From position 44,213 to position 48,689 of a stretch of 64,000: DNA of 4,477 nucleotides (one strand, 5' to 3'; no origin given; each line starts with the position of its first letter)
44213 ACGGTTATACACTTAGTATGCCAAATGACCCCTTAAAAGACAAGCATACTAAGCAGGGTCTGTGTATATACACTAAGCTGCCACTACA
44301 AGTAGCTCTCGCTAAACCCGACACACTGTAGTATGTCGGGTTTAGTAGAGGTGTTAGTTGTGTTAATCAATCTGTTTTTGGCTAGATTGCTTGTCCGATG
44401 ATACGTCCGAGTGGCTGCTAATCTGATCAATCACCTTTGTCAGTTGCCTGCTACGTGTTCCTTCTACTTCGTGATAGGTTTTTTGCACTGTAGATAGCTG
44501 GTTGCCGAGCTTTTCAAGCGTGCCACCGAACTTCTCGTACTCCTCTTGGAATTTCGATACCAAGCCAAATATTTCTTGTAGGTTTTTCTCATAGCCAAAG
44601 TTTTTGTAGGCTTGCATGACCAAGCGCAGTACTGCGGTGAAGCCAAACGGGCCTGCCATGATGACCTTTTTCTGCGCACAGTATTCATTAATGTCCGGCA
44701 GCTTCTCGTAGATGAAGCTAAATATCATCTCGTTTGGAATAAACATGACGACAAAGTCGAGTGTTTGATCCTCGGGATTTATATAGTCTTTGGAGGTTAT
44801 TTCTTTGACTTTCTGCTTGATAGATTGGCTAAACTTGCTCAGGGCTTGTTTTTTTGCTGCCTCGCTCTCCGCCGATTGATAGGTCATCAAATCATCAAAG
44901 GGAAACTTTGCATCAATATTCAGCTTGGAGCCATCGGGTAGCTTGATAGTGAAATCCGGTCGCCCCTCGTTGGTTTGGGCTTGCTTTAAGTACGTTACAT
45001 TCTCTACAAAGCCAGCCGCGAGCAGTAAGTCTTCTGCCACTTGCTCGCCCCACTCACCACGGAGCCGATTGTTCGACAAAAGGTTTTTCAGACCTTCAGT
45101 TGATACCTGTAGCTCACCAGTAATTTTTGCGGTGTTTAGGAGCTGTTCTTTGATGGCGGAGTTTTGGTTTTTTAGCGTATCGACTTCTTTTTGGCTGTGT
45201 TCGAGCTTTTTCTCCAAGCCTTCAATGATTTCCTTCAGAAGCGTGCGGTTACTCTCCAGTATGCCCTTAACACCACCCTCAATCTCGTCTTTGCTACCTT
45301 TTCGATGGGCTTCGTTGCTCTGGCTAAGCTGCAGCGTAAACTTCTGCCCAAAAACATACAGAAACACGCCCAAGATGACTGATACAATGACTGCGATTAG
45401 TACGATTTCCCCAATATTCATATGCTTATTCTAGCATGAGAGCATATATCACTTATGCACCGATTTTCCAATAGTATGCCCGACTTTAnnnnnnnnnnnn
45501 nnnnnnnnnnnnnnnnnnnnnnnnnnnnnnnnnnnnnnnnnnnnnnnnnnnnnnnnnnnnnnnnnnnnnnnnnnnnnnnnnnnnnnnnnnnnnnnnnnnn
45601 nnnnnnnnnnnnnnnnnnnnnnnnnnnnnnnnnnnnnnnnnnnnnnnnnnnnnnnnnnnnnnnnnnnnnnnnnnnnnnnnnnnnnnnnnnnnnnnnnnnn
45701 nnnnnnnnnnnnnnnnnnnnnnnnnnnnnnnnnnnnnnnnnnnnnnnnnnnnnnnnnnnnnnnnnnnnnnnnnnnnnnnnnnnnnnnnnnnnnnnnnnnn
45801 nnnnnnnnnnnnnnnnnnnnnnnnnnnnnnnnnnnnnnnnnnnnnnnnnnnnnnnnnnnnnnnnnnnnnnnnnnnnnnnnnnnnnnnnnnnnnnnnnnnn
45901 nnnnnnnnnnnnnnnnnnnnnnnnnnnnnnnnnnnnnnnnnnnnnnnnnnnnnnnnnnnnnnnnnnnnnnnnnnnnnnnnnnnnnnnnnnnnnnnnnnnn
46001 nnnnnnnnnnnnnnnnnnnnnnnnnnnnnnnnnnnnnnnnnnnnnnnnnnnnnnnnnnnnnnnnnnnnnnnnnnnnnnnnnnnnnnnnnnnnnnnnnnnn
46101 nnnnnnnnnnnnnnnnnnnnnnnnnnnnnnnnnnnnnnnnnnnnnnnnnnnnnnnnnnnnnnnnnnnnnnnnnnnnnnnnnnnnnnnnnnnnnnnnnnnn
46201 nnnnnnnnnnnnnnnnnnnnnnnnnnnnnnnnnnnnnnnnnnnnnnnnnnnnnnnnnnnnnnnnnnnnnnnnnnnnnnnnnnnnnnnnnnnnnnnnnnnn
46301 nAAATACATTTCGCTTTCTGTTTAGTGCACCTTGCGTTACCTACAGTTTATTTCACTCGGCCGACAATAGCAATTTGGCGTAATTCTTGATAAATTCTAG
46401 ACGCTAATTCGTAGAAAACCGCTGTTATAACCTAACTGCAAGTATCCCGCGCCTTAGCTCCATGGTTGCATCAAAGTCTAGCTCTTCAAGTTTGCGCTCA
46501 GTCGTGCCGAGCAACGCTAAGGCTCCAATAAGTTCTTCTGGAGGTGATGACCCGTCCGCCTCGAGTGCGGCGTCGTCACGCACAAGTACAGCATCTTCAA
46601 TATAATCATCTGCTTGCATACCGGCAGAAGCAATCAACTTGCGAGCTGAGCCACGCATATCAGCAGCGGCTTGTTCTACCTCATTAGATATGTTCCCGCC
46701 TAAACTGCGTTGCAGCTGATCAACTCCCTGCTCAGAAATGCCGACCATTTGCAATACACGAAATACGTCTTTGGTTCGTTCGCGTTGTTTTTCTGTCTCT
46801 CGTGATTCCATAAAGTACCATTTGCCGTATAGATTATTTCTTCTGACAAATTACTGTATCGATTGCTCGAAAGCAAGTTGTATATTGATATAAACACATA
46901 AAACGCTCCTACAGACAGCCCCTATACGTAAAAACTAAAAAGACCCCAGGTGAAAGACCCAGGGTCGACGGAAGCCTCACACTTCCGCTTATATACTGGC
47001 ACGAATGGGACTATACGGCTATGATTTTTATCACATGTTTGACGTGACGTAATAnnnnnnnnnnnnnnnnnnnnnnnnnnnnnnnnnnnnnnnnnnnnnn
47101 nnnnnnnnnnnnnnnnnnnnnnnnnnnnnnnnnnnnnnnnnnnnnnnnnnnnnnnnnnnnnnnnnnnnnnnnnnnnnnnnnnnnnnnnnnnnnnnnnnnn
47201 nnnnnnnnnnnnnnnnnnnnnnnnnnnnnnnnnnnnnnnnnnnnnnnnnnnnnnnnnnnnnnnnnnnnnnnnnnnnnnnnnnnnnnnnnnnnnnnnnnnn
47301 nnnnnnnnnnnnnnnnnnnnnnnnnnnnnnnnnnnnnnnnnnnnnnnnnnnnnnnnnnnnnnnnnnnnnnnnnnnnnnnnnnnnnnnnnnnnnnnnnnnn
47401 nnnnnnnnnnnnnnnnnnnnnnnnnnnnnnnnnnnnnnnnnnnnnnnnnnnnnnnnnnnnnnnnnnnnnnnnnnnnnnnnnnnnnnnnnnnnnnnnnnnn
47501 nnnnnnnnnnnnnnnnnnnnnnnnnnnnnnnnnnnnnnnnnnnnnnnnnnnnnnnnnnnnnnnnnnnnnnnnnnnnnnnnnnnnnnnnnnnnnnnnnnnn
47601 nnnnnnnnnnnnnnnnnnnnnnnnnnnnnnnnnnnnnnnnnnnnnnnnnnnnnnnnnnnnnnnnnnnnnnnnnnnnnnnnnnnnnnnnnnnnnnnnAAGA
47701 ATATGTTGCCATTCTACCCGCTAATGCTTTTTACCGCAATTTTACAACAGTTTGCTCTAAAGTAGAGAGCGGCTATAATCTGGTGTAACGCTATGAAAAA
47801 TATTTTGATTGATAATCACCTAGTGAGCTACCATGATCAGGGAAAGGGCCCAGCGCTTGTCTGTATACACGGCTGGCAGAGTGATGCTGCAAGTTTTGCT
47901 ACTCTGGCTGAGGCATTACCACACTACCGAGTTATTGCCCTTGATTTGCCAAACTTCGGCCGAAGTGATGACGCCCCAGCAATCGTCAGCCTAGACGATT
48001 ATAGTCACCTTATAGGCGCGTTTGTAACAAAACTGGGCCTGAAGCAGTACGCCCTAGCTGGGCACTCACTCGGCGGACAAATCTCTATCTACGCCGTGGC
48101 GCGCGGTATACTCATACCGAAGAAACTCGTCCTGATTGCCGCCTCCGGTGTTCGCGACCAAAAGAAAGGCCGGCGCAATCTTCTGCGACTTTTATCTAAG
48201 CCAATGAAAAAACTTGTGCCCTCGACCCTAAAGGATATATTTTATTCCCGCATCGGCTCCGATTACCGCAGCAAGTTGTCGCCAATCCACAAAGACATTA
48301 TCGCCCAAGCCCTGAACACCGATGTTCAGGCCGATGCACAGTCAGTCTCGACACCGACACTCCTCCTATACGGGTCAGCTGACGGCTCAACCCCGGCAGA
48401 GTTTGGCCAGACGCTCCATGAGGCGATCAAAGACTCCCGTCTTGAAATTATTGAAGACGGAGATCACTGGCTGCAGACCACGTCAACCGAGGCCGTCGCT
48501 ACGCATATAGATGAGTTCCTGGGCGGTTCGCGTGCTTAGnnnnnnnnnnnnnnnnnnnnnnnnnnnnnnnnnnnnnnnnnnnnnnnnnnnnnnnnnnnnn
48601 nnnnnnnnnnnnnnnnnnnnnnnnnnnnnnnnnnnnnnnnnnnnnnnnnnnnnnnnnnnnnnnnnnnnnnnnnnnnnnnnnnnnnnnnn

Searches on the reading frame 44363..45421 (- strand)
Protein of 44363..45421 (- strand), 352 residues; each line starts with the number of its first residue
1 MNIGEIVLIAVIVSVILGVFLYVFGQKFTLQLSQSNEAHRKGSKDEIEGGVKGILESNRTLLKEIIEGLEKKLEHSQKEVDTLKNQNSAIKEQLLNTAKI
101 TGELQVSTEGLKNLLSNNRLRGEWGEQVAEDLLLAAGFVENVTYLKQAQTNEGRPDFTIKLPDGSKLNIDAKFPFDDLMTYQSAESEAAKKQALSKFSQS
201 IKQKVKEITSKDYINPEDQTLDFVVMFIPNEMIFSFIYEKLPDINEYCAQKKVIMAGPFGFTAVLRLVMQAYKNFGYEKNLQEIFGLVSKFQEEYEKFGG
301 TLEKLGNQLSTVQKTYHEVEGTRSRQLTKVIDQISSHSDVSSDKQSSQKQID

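Call 20: search_protein_families(library=pfam, proteins=[window:44363-45421:-], max_evalue=0.001)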
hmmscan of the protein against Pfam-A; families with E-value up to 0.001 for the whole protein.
window:44363-45421:- (352 aa): 2 families
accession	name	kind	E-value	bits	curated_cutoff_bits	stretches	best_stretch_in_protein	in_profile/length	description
PF02646.22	RmuC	-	1.5e-65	221.6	26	1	61-336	6-283/291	RmuC family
PF17359.7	DUF5385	-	0.00022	21.4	25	1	7-96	8-97/217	Family of unknown function (DUF5385)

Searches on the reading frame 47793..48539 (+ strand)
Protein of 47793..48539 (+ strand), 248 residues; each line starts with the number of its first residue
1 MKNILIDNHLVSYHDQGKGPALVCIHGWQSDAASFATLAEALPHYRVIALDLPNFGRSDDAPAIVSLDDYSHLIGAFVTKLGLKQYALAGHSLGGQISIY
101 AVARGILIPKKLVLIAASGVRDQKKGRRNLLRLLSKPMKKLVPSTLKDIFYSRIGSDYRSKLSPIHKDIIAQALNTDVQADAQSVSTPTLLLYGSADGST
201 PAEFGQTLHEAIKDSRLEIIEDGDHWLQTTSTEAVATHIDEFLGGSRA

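Call 20: search_protein_families(library=pfam, proteins=[window:47793-48539:+], max_evalue=0.001)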
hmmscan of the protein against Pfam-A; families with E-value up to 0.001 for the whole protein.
window:47793-48539:+ (248 aa): 5 families
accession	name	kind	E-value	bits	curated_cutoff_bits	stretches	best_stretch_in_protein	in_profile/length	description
PF00561.26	Abhydrolase_1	-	1.9e-22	80.6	25.8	1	20-128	1-118/245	alpha/beta hydrolase fold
PF12697.13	Abhydrolase_6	-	6.6e-19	69.9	26.3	1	22-236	1-215/217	Alpha/beta hydrolase family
PF12146.15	Hydrolase_4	-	1.4e-14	54.4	27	1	21-226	6-233/239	Serine aminopeptidase, S33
PF00975.26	Thioesterase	-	1.5e-06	29.1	26.4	1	21-133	2-120/226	Thioesterase domain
PF08386.16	Abhydrolase_4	-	4.3e-06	27.2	21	1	182-243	30-91/103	TAP-like protein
